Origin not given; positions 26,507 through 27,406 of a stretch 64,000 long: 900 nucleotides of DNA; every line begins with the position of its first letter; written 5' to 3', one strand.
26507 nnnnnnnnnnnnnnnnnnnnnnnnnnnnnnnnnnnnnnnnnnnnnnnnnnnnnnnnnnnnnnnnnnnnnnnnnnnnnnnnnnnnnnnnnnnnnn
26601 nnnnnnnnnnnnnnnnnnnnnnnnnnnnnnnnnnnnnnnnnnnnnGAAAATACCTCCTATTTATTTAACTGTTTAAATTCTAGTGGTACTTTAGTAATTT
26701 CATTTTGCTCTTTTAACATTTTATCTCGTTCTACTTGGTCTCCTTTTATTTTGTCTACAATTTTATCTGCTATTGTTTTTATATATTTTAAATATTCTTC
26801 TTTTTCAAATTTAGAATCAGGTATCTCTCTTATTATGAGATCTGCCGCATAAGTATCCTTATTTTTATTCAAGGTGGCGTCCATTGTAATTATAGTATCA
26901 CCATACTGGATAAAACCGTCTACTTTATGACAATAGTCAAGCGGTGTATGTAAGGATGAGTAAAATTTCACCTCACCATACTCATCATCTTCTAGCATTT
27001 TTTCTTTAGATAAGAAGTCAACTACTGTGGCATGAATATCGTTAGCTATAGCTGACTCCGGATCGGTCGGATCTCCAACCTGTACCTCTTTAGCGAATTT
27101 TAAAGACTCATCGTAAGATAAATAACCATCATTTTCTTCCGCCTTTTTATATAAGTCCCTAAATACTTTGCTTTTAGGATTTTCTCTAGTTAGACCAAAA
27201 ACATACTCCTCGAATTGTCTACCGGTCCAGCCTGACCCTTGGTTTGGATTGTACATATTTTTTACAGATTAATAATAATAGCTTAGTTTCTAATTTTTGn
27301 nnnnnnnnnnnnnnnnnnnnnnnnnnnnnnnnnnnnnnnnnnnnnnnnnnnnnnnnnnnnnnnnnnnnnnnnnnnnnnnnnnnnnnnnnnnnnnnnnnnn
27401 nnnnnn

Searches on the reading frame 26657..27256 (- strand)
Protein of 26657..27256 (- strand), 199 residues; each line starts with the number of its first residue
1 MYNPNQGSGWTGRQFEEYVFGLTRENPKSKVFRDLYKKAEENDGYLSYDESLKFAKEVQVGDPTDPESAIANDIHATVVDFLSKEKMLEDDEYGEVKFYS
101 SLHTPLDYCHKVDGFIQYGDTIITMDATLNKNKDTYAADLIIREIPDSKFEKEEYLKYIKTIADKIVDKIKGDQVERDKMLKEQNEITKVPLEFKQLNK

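Call 3: search_protein_families(library=pfam, proteins=[window:26657-27256:-], max_evalue=1)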
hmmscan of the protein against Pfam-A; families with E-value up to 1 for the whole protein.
window:26657-27256:- (199 aa): 0 families

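Call 5: search_protein_families(library=phrogs, proteins=[window:26657-27256:-], max_evalue=0.1)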
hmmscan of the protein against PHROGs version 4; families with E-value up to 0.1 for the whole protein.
window:26657-27256:- (199 aa): 0 families

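Call 6: search_protein_families(library=ncbifam, proteins=[window:26657-27256:-], max_evalue=0.1)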
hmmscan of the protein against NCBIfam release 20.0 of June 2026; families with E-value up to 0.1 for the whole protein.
window:26657-27256:- (199 aa): 0 families

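Call 92: search_protein_families(library=padloc, proteins=[window:26657-27256:-], max_evalue=0.01)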
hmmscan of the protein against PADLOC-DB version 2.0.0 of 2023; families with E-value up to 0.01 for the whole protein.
window:26657-27256:- (199 aa): 1 family
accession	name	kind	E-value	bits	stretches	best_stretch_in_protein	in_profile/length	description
PDLC00794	Cyclase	-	0.0043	14.4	1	131-190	212-270/297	oligonucleotide-cyclase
